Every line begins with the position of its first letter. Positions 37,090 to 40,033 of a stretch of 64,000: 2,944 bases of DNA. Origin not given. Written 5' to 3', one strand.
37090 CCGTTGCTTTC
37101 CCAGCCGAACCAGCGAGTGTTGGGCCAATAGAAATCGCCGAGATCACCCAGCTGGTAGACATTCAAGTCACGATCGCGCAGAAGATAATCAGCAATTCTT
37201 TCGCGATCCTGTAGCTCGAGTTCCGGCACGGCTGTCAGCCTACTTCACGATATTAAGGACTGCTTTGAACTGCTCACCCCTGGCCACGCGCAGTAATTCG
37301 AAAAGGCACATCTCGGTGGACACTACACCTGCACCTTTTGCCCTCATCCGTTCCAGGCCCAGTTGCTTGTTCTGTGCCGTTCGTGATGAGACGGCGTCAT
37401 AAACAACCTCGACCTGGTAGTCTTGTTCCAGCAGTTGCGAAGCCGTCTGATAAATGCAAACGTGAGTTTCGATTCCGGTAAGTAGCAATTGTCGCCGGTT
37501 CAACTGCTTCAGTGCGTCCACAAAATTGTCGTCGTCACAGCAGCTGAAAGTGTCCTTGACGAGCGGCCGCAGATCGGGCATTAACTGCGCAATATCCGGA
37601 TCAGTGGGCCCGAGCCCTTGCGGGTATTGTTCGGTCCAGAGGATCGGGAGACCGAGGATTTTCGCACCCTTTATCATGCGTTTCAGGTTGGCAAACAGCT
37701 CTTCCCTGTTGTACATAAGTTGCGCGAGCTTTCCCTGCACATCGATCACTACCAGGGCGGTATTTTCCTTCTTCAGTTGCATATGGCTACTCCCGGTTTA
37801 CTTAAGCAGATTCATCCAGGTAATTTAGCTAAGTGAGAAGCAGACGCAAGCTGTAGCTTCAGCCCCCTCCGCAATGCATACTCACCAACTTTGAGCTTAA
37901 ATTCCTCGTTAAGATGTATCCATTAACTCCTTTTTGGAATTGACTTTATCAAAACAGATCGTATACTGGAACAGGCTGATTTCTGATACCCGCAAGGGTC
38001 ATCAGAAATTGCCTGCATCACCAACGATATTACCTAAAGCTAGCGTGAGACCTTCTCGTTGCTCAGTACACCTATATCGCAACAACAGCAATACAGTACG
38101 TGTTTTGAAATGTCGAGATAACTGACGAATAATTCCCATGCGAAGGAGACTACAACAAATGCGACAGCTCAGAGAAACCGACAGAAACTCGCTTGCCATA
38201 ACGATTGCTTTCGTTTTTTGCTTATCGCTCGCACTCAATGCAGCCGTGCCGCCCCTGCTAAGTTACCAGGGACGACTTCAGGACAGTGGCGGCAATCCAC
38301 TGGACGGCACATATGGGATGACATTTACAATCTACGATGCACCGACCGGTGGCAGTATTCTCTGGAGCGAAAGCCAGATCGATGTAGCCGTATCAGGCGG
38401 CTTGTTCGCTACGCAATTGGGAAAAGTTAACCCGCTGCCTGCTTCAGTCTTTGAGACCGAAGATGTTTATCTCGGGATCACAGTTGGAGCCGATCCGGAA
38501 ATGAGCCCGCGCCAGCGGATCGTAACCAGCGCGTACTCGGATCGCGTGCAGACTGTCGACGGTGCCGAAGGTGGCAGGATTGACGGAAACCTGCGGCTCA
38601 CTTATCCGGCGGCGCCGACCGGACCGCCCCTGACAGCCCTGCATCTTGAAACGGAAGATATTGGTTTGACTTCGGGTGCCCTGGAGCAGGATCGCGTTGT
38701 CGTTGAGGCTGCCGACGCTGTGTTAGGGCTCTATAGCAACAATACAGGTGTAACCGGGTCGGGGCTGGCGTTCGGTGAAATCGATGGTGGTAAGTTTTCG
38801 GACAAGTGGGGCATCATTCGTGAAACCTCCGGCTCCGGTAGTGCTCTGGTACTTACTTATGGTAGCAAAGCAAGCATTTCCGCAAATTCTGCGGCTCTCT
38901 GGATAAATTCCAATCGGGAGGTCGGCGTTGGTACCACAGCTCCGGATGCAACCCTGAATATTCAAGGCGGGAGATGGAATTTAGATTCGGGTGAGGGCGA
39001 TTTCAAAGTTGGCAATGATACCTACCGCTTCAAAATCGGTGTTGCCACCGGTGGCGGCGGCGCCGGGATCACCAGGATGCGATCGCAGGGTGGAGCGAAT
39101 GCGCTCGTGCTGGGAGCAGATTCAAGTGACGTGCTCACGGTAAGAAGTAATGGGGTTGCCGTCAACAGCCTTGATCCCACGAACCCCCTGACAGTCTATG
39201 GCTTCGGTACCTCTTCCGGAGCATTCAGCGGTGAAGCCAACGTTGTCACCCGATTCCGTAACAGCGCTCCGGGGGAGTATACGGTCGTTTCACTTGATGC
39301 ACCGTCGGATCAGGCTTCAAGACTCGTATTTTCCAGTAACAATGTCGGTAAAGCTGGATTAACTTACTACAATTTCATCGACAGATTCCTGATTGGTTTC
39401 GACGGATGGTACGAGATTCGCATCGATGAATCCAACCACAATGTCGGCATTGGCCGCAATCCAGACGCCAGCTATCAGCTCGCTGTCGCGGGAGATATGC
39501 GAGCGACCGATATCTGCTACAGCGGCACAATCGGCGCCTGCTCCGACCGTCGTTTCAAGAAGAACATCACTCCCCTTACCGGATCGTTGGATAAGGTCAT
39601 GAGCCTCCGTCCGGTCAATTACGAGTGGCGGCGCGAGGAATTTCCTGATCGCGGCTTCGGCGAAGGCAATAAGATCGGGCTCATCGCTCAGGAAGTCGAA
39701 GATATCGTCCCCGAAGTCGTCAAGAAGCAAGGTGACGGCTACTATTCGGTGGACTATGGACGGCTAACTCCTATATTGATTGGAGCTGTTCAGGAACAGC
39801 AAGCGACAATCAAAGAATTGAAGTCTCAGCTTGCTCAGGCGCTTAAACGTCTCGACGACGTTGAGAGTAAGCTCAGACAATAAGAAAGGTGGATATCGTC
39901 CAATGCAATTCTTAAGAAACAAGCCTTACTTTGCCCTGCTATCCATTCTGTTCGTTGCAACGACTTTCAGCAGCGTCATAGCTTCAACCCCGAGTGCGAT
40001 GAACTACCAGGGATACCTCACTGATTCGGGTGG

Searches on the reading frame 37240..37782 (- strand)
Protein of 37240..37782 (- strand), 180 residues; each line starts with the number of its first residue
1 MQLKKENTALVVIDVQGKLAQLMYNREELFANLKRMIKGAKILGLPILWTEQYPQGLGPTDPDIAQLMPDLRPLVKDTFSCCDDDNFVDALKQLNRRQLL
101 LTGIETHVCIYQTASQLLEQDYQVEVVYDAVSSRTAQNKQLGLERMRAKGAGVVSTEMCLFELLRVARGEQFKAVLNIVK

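Call 25: search_protein_families(library=pfam, proteins=[window:37240-37782:-], max_evalue=0.01)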
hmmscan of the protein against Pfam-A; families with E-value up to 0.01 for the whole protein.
window:37240-37782:- (180 aa): 1 family
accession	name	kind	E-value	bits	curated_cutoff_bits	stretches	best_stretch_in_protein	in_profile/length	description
PF00857.26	Isochorismatase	-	4.8e-35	121.6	27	1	8-157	1-174/175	Isochorismatase domain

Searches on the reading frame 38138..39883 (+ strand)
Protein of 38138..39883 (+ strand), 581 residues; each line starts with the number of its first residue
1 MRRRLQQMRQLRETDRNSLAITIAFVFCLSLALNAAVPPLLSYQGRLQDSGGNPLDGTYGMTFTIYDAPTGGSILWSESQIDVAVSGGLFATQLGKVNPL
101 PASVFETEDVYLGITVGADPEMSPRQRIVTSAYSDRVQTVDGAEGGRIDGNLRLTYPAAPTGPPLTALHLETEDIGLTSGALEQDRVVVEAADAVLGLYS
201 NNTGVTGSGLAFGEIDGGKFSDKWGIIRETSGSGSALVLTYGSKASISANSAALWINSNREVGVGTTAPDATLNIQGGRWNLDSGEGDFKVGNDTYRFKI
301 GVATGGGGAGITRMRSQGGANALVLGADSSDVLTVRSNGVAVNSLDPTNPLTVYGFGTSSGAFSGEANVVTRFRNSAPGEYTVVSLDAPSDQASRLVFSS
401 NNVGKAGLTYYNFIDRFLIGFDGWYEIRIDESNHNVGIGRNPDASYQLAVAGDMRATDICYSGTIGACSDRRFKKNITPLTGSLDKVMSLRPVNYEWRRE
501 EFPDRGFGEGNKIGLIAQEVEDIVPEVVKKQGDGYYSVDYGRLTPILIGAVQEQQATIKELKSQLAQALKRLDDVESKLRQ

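Call 15: search_protein_families(library=pfam, proteins=[window:38138-39883:+], max_evalue=0.01)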
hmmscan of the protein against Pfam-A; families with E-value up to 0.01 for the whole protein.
window:38138-39883:+ (581 aa): 1 family
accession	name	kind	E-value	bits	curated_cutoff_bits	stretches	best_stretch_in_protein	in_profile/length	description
PF13884.11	Peptidase_S74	-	1.2e-17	64.4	22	1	469-529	1-58/58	Chaperone of endosialidase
